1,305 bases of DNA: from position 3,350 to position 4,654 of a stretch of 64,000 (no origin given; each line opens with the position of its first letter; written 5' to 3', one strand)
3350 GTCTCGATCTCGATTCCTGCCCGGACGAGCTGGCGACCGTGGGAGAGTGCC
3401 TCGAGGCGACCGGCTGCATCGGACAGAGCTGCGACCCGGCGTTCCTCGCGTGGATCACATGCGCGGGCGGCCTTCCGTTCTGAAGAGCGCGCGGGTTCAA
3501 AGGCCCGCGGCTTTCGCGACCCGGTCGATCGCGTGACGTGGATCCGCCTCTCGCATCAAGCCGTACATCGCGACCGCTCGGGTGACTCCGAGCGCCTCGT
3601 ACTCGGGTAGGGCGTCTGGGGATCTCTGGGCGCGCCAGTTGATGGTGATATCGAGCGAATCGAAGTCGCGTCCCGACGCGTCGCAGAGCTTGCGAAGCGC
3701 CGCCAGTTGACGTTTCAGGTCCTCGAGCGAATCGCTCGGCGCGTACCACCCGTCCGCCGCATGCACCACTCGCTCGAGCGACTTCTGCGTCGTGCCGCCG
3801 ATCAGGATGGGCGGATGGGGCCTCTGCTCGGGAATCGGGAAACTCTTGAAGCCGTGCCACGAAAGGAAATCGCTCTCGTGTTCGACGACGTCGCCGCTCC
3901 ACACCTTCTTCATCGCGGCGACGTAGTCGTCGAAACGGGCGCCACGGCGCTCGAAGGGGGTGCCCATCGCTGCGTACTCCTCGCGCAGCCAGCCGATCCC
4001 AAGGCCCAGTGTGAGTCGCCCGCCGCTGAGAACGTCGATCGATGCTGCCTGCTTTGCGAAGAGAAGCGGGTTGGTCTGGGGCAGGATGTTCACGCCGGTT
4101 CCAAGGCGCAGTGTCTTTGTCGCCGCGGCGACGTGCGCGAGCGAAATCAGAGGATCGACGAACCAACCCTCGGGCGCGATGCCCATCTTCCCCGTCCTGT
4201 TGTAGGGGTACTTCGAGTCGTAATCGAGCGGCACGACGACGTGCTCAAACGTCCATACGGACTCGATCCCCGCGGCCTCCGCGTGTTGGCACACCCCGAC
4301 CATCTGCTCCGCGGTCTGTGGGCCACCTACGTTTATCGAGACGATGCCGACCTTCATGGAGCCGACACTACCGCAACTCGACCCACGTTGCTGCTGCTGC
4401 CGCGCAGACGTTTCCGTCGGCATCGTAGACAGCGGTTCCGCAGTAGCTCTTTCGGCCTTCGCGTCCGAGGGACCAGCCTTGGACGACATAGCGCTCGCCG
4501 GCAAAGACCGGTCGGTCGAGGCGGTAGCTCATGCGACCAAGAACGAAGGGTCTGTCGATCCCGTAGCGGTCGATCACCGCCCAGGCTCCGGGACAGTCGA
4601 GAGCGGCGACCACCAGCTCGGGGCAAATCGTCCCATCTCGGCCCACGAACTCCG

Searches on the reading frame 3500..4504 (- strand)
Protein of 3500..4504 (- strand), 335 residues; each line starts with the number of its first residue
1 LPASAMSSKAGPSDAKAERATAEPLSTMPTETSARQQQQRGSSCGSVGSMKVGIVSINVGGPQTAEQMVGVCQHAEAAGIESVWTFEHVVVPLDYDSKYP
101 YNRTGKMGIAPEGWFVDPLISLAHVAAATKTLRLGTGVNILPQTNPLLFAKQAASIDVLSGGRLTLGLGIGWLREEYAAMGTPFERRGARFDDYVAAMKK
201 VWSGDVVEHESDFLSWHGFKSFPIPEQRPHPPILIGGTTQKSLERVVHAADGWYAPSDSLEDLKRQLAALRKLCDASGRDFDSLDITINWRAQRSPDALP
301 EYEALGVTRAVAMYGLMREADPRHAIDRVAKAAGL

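Call 41: search_protein_families(library=ncbifam, proteins=[window:3500-4504:-], max_evalue=0.00001)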
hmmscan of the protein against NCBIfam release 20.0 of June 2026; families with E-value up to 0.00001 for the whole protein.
window:3500-4504:- (335 aa): 30 families (the best 25 are shown)
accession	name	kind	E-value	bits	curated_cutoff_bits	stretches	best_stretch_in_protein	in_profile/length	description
TIGR03619.1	F420_Rv2161c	subfamily_domain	1.6e-72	244.1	166.9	1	71-311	3-244/247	TIGR03619 family F420-dependent LLM class oxidoreductase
TIGR03560.1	F420_Rv1855c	subfamily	4.9e-37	127.9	231.4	1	56-287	3-225/227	TIGR03560 family F420-dependent LLM class oxidoreductase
TIGR03571.1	lucif_BA3436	subfamily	7.6e-30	104.2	303.9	1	66-299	31-248/304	TIGR03571 family LLM class oxidoreductase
TIGR03621.1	F420_MSMEG_2516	subfamily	3.3e-27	95.4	213.15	1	118-250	42-170/295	TIGR03621 family F420-dependent LLM class oxidoreductase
TIGR03856.1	F420_MSMEG_2906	subfamily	1.9e-24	86.6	243.7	1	66-310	16-227/249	LLM class F420-dependent oxidoreductase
TIGR03854.1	F420_MSMEG_3544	hypoth_equivalog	6.7e-24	84.7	295.6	1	116-300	41-224/290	TIGR03854 family LLM class F420-dependent oxidoreductase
TIGR04027.1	LLM_KPN_01858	hypoth_equivalog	4.1e-21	75.3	412.9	1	112-212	48-148/326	putative FMN-dependent luciferase-like monooxygenase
TIGR04021.1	LLM_DMSO2_sfnG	equivalog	8.3e-21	74.7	382.95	1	124-281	69-228/350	dimethylsulfone monooxygenase SfnG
TIGR04465.1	ArgArg_F420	equivalog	3.8e-19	69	470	1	48-284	44-262/364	F420-dependent hydroxymycolic acid dehydrogenase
NF002619.0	PRK02271.1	equivalog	9.1e-19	67.9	276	1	117-287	41-208/329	5,10-methylenetetrahydromethanopterin reductase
TIGR03564.1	F420_MSMEG_4879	subfamily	1.5e-17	64.1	234.25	1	116-252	24-159/265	TIGR03564 family F420-dependent LLM class oxidoreductase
TIGR03857.1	F420_MSMEG_2249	hypoth_equivalog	2.3e-17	63.2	218.4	1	124-313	48-234/329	TIGR03857 family LLM class F420-dependent oxidoreductase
TIGR03617.1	F420_MSMEG_2256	subfamily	6.7e-17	61.4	278.15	1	114-289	17-200/318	TIGR03617 family F420-dependent LLM class oxidoreductase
TIGR04024.1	F420_NP1902A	hypoth_equivalog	1.3e-16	60.3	345.4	1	110-298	34-221/330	TIGR04024 family LLM class F420-dependent oxidoreductase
TIGR03559.1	F420_Rv3520c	subfamily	4.9e-16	58.7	335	1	109-215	31-138/325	LLM class F420-dependent oxidoreductase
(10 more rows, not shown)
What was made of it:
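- On FDOR-A / Ddn-type F420H2-dependent reductase: A second predicted F420 enzyme (TIGR03619, 244 bits against 167) lies at 3500-4504 (call 41).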
